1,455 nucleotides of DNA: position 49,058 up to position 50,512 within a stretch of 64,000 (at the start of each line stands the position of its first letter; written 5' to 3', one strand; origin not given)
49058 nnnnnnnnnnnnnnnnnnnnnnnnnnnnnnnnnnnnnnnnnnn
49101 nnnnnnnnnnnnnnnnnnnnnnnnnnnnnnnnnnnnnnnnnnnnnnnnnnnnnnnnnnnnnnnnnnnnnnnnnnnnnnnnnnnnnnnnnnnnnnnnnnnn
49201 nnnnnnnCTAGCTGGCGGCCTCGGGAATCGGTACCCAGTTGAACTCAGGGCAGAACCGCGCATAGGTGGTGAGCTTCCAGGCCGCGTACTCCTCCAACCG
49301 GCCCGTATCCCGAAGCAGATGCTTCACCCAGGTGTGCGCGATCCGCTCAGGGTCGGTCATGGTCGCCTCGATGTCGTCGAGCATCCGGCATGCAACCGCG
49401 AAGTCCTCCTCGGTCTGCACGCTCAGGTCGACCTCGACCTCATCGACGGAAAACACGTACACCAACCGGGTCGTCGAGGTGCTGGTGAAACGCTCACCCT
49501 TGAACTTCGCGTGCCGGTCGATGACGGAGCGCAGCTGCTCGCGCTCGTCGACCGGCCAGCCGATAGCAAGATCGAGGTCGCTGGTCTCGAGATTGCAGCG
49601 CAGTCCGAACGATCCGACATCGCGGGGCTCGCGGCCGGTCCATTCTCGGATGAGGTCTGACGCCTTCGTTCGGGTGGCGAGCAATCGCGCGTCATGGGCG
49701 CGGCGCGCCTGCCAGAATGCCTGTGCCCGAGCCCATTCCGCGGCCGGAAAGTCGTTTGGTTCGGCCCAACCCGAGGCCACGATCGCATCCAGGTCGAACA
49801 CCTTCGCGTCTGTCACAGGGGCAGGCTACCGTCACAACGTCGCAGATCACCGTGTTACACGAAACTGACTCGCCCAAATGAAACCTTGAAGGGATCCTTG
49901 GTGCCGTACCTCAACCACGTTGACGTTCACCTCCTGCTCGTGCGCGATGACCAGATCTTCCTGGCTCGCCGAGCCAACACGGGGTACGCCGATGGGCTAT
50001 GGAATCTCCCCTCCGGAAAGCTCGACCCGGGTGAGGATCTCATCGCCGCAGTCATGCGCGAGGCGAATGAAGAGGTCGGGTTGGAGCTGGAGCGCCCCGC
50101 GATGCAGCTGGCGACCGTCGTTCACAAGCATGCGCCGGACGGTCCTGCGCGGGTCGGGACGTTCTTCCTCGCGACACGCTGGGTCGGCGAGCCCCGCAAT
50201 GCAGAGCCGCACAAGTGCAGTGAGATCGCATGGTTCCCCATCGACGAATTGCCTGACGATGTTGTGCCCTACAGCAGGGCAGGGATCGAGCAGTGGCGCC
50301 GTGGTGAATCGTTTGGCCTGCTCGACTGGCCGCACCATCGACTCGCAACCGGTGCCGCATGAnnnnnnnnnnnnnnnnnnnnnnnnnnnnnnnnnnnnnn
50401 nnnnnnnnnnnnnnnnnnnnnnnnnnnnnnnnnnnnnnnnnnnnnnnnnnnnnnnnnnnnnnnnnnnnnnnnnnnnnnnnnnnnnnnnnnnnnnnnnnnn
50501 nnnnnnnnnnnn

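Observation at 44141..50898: Uncharacterised operon: two degenerate resolvase-like proteins + aldo-keto reductase + EEP phosphodiesterase + B12-dependent radical SAM enzyme, with convergent minimal nucleotidyltransferase, NUDIX and GNAT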

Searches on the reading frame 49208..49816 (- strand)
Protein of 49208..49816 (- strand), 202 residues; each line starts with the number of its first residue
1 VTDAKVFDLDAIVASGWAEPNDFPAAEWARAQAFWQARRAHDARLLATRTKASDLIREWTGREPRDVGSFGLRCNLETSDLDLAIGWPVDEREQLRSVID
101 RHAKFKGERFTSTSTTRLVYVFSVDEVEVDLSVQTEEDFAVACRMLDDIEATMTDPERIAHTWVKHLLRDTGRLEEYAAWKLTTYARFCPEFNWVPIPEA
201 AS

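Call 3: search_protein_families(library=pfam, proteins=[window:49208-49816:-], max_evalue=0.01)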
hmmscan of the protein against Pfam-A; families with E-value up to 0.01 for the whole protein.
window:49208-49816:- (202 aa): 1 family
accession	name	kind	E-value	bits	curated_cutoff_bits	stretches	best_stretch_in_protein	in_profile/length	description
PF14091.12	DUF4269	-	0.0099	16.6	28.9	0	54-135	7-90/151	Domain of unknown function (DUF4269)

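Call 6: search_protein_families(library=ncbifam, proteins=[window:49208-49816:-], max_evalue=0.01)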
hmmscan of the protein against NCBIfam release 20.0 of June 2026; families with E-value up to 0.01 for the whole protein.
window:49208-49816:- (202 aa): 0 families

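Call 7: search_protein_families(library=padloc, proteins=[window:49208-49816:-], max_evalue=0.01)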
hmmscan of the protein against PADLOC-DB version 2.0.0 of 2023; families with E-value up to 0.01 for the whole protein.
window:49208-49816:- (202 aa): 0 families

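Call 35: search_solved_structures(query=A2, max_evalue=10, show_alignments=2)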
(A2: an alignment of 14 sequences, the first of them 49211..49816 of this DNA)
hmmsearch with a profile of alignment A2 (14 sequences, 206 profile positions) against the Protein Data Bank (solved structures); distinct sequences matched with E-value up to 10: 3.
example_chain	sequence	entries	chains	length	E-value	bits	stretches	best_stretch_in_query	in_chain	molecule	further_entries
2c3n_A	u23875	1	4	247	0.54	13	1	156-199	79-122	GLUTATHIONE S-TRANSFERASE THETA 1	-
2c3q_A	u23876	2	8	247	0.54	13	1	156-199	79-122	GLUTATHIONE S-TRANSFERASE THETA 1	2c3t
5xyi_A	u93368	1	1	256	0.79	12.4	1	93-156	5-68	40S ribosomal protein SA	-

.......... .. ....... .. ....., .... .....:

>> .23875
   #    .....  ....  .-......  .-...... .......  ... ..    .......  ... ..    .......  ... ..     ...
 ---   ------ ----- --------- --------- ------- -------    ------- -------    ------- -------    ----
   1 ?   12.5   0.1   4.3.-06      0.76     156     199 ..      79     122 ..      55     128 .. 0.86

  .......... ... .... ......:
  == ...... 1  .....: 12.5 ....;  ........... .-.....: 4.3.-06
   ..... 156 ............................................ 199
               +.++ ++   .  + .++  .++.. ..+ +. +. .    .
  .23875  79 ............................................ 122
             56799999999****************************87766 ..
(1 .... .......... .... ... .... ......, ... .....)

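Call 37: find_homologous_proteins(query=window:49211-49816:-, max_evalue=0.001)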
Query window:49211-49816:- (202 aa): 301 proteins with E <= 0.001 among 663 candidates; the best 120 are listed.
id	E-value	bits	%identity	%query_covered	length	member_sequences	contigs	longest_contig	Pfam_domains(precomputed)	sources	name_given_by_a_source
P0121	3.8e-132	456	100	100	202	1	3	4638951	-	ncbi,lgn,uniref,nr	ncbi:hypothetical protein [Nocardia terpenica]|uniref:Uncharacterized protein n=1 Tax=Nocardia terpe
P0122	5.1e-95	335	74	100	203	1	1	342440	-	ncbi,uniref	ncbi:hypothetical protein [Nocardia sp. NPDC057227]|uniref:hypothetical protein n=1 Tax=Nocardia sp.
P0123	4.1e-93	329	75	96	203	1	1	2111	-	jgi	jgi:hypothetical protein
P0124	4.1e-89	316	72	96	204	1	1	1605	-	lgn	-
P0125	4.0e-87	309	68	97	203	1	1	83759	-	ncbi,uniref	ncbi:hypothetical protein [Nocardia sp. NPDC051570]|uniref:hypothetical protein n=1 Tax=Nocardia sp.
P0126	8.5e-87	308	70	92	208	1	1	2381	-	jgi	jgi:hypothetical protein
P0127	2.2e-86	307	68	99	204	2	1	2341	-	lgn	-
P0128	2.9e-86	306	64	100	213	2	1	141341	-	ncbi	ncbi:hypothetical protein [Micromonospora sp. NPDC003241]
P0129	4.2e-86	306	69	96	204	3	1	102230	-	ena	-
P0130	8.5e-86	305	68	98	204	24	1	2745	-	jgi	jgi:hypothetical protein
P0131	1.2e-85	304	68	96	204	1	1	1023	-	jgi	jgi:hypothetical protein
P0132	1.7e-85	304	69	96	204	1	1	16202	-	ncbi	-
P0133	2.4e-85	303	67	100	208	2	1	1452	-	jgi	jgi:hypothetical protein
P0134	8.1e-85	302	68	96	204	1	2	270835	-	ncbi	ncbi:MAG: hypothetical protein ACRDSR_00520 [Pseudonocardiaceae bacterium]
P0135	8.9e-85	301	66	100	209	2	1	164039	-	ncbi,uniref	ncbi:hypothetical protein [Nonomuraea jabiensis]|uniref:hypothetical protein n=1 Tax=Nonomuraea jabi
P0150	3.0e-82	293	66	96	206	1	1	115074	-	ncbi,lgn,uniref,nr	ncbi:hypothetical protein [Frankia sp. R82]|uniref:hypothetical protein n=1 Tax=Frankia sp. R82 TaxI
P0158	1.7e-81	291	65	99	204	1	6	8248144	-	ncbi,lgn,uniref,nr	ncbi:hypothetical protein [Actinosynnema mirum]|uniref:Polymerase nucleotidyl transferase domain-con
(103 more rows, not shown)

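Call 38: find_encoding_contigs(protein=P0121, flank=10000, max_places=6)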
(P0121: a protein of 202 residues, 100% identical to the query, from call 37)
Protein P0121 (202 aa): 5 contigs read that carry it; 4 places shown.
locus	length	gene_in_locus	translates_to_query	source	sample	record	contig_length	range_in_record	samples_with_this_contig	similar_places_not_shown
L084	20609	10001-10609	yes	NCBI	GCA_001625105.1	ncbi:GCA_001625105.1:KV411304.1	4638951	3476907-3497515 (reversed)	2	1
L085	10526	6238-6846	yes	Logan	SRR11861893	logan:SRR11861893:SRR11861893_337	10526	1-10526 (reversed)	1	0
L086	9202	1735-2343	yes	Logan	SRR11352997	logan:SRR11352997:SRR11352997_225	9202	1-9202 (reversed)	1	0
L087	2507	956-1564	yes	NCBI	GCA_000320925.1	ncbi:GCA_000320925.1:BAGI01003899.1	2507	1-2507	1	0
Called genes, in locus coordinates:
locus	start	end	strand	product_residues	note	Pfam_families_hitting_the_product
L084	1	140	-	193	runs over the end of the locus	-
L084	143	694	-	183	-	-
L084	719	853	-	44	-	-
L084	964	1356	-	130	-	-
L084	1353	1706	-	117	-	PF13508:Acetyltransf_7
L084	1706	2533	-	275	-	-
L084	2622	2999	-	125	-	-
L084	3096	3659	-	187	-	PF12728:HTH_17 (weak), PF13384:HTH_23 (faint), PF13518:HTH_28 (faint), PF14549:P22_Cro (faint), PF15943:YdaS_toxin (faint), PF12728:HTH_17 (weak)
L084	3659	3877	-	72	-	-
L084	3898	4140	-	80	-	-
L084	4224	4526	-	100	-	-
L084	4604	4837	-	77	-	-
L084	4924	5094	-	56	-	-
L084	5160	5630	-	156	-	-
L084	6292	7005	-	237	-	-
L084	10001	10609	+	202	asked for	-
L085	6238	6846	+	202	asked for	-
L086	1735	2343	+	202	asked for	-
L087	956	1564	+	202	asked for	-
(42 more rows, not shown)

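Call 51: predict_structure(alignment_id=A3)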
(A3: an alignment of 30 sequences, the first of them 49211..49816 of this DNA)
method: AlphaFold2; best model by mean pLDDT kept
length: 202 residues; sequences in the alignment: 30
mean_pLDDT: 89.7   pTM: 0.83
mean pLDDT of the five models: 89.7, 88.0, 88.1, 87.6, 87.2
residues with pLDDT >= 90: 147; 70-90: 40; 50-70: 14; < 50: 1
segments of 3 or more residues with pLDDT < 50: none
pLDDT, mean of each block of 10 residues (from residue 1): 76 95 96 87 83 97 90 66 95 95 95 94 91 96 94 94 92 92 92 81 57
secondary structure, 60 per line:
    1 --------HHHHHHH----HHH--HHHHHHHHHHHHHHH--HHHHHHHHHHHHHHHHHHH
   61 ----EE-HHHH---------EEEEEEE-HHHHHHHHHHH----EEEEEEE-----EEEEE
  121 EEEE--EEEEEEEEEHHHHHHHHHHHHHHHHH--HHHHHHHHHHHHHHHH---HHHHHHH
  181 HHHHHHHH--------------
elements in order: H9-15 H25-39 H42-60 H68-71 E81-87 H89-99 E104-110 E116-124 E127-135 H136-152 H155-170 H174-188

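Call 53: fold_search(model_id=the predicted structure, library=pdb)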
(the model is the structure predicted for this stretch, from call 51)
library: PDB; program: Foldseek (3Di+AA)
matches with E <= 10: 718; with E <= 0.001: 4
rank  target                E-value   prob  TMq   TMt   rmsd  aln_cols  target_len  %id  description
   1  8opp_A                3.3e-04  1.00  0.39  0.15   8.1       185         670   17  Structure of human terminal uridylyltransferase 7 (hTUT7/ZCCHC6) bound with pre-let7g miRNA and UTPalphaS (released 2024-07-24)
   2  5jnb_D                7.7e-04  1.00  0.45  0.36   8.3       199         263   12  structure of GLD-2/RNP-8 complex (released 2016-06-22)
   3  5w0n_B                8.2e-04  0.98  0.40  0.25   8.8       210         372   16  Structure of human TUT7 catalytic module (CM) in complex with UMPNPP and U2 RNA (released 2017-06-28)
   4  5w0n_A                8.2e-04  0.98  0.37  0.23   8.0       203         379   16  Structure of human TUT7 catalytic module (CM) in complex with UMPNPP and U2 RNA (released 2017-06-28)
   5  5w0b_A                1.1e-03  0.99  0.36  0.24   9.6       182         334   15  Structure of human TUT7 catalytic module (CM) (released 2017-06-28)
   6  5w0o_B                1.3e-03  0.99  0.43  0.30   8.5       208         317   16  Structure of human TUT7 catalytic module (CM) in complex with dsRNA (released 2017-06-28)
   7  5w0m_C                1.3e-03  0.97  0.38  0.23   8.8       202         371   15  Structure of human TUT7 catalytic module (CM) in complex with U5 RNA (released 2017-06-28)
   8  5jnb_C                1.7e-03  1.00  0.51  0.38   7.2       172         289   14  structure of GLD-2/RNP-8 complex (released 2016-06-22)
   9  8oef                  1.8e-03  1.00  0.46  0.19   5.7       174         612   13  Structure of human terminal uridylyltransferase 7 (hTUT7/ZCCHC6) (released 2024-07-24)
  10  6l8k                  1.9e-03  0.99  0.42  0.30   7.6       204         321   13  Structure of URT1 in complex with UTP (released 2020-01-29)
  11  5w0b_B                2.5e-03  0.97  0.37  0.25   8.7       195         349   19  Structure of human TUT7 catalytic module (CM) (released 2017-06-28)
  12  5w0n_C                2.5e-03  0.91  0.31  0.20  11.1       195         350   13  Structure of human TUT7 catalytic module (CM) in complex with UMPNPP and U2 RNA (released 2017-06-28)
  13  3nyb_A                2.6e-03  0.99  0.44  0.31   7.4       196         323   14  Structure and function of the polymerase core of TRAMP, a RNA surveillance complex (released 2010-08-04)
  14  4zrl_A                3.0e-03  0.99  0.46  0.33   7.6       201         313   15  Structure of the non canonical Poly(A) polymerase complex GLD-2 - GLD-3 (released 2015-07-08)
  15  6l3f                  3.0e-03  0.94  0.36  0.25   9.6       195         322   18  The structure of UTP:RNA uridylyltransferase 1 (URT1) in in Arabidopsis (released 2020-01-29)
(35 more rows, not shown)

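Call 95: find_encoding_contigs(protein=P0158, flank=7000, max_places=1)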
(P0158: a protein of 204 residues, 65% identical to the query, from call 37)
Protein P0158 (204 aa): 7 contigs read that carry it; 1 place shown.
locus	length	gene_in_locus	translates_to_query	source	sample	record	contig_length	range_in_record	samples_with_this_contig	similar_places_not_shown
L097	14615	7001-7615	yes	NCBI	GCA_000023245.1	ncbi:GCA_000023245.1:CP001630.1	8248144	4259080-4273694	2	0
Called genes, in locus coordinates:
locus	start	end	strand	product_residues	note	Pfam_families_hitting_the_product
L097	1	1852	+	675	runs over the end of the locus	-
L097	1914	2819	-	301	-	PF19575:HTH_58, PF13560:HTH_31, PF01381:HTH_3 (weak)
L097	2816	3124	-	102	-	PF16827:zf-HC3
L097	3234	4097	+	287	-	PF13560:HTH_31, PF19054:DUF5753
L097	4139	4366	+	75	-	PF04149:DUF397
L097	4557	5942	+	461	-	-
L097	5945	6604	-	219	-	PF00702:Hydrolase, PF13419:HAD_2, PF13242:Hydrolase_like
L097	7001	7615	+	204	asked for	-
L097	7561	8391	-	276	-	PF03372:Exo_endo_phos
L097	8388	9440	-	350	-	PF00248:Aldo_ket_red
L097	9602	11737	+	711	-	PF02310:B12-binding, PF04055:Radical_SAM (faint)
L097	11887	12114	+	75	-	-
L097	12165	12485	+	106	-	-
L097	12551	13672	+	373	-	-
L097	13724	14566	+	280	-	PF13613:HTH_Tnp_4, PF01609:DDE_Tnp_1, PF13359:DDE_Tnp_4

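Call 96: find_encoding_contigs(protein=P0150, flank=7000, max_places=1)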
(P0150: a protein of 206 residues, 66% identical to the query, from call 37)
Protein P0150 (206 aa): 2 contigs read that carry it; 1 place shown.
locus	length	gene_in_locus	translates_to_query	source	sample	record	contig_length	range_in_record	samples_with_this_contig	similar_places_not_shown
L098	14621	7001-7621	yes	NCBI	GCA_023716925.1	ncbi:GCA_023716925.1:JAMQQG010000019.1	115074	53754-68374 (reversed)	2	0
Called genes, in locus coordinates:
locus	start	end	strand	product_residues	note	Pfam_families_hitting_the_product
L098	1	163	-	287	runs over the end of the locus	-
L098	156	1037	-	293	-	PF02811:PHP (weak)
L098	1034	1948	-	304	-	PF04672:Methyltransf_19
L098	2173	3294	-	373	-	PF01135:PCMT, PF13649:Methyltransf_25 (weak)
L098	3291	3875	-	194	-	-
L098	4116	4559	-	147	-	-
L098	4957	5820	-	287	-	PF03372:Exo_endo_phos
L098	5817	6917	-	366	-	PF00248:Aldo_ket_red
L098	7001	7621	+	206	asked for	-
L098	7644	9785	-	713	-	PF02310:B12-binding (weak), PF04055:Radical_SAM (weak)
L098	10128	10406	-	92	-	-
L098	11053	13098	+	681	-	PF01582:TIR (faint), PF13676:TIR_2, PF13401:AAA_22 (faint), PF13676:TIR_2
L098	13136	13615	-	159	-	PF00293:NUDIX, PF14815:NUDIX_4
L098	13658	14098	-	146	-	-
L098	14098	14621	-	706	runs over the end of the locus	-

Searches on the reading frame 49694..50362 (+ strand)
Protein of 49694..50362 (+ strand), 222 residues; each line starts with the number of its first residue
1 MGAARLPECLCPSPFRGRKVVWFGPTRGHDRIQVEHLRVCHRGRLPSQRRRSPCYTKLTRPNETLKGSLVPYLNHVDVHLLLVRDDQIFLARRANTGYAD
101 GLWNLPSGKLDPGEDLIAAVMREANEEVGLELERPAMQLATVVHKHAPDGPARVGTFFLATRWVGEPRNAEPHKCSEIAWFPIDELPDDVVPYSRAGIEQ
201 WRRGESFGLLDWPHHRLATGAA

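Call 3: search_protein_families(library=pfam, proteins=[window:49694-50362:+], max_evalue=0.01)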
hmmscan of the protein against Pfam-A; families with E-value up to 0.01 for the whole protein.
window:49694-50362:+ (222 aa): 2 families
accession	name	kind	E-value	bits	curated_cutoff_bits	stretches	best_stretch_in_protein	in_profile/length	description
PF00293.34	NUDIX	-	1.4e-20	74.1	21.1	1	75-193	3-126/134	NUDIX domain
PF14815.12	NUDIX_4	-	8.5e-10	38.9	35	1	80-186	3-98/113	NUDIX domain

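Call 6: search_protein_families(library=ncbifam, proteins=[window:49694-50362:+], max_evalue=0.01)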
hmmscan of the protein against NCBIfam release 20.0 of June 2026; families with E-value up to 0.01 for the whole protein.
window:49694-50362:+ (222 aa): 23 families
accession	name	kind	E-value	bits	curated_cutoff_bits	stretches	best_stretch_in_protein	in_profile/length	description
NF006530.0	PRK08999.1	equivalog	1.3e-15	57.3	245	1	75-194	7-120/315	Nudix family hydrolase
NF008044.0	PRK10776.1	equivalog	1.8e-12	47.3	148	1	78-195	8-119/130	8-oxo-dGTP diphosphatase MutT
TIGR00586.1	mutt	equivalog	4.6e-11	42.8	97.9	1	82-195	13-120/129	8-oxo-dGTP diphosphatase MutT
NF001938.0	PRK00714.1-5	equivalog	3.7e-10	39.4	116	1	69-132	9-76/172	RNA pyrophosphohydrolase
NF007834.0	PRK10546.1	equivalog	3.2e-09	36.7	156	1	80-133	9-62/135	pyrimidine (deoxy)nucleoside triphosphate diphosphatase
NF041652.1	Nud_hyd_Dein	equivalog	2.2e-08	34.5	200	1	84-165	23-105/152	Nudix hydrolase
NF003787.0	PRK05379.1-4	equivalog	4e-07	29.3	449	1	74-153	207-284/346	bifunctional nicotinamide-nucleotide adenylyltransferase/Nudix hydroxylase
NF001937.0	PRK00714.1-4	equivalog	1.7e-06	27.8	139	1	79-134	12-64/161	RNA pyrophosphohydrolase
NF003791.0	PRK05379.2-3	equivalog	7.2e-06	25.4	409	1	75-153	202-278/340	bifunctional nicotinamide-nucleotide adenylyltransferase/Nudix hydroxylase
NF003786.0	PRK05379.1-2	equivalog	1.2e-05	24.7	397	1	76-152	219-293/354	bifunctional nicotinamide-nucleotide adenylyltransferase/Nudix hydroxylase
NF003785.0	PRK05379.1-1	equivalog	2.8e-05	23.5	418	1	74-145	202-272/347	bifunctional nicotinamide-nucleotide adenylyltransferase/Nudix hydroxylase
NF003788.0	PRK05379.1-5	equivalog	4.9e-05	22.8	354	1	49-138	181-275/351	bifunctional nicotinamide-nucleotide adenylyltransferase/Nudix hydroxylase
NF052459.1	OxoGTPPhMutT1Mycb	equivalog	5e-05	22.6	475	1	103-188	31-111/292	8-oxo-(d)GTP phosphatase MutT1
NF008736.0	PRK11762.1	equivalog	5.2e-05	22.9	169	1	82-131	54-104/186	ADP compounds hydrolase NudE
NF001936.0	PRK00714.1-3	equivalog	5.8e-05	23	118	1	86-130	23-64/155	RNA pyrophosphohydrolase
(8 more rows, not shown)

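Call 7: search_protein_families(library=padloc, proteins=[window:49694-50362:+], max_evalue=0.01)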
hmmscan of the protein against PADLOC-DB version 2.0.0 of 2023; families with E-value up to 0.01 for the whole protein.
window:49694-50362:+ (222 aa): 1 family
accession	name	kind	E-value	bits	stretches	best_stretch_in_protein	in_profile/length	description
PDLC04899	PDC-S07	-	1.8e-13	48.3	1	82-188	14-114/135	-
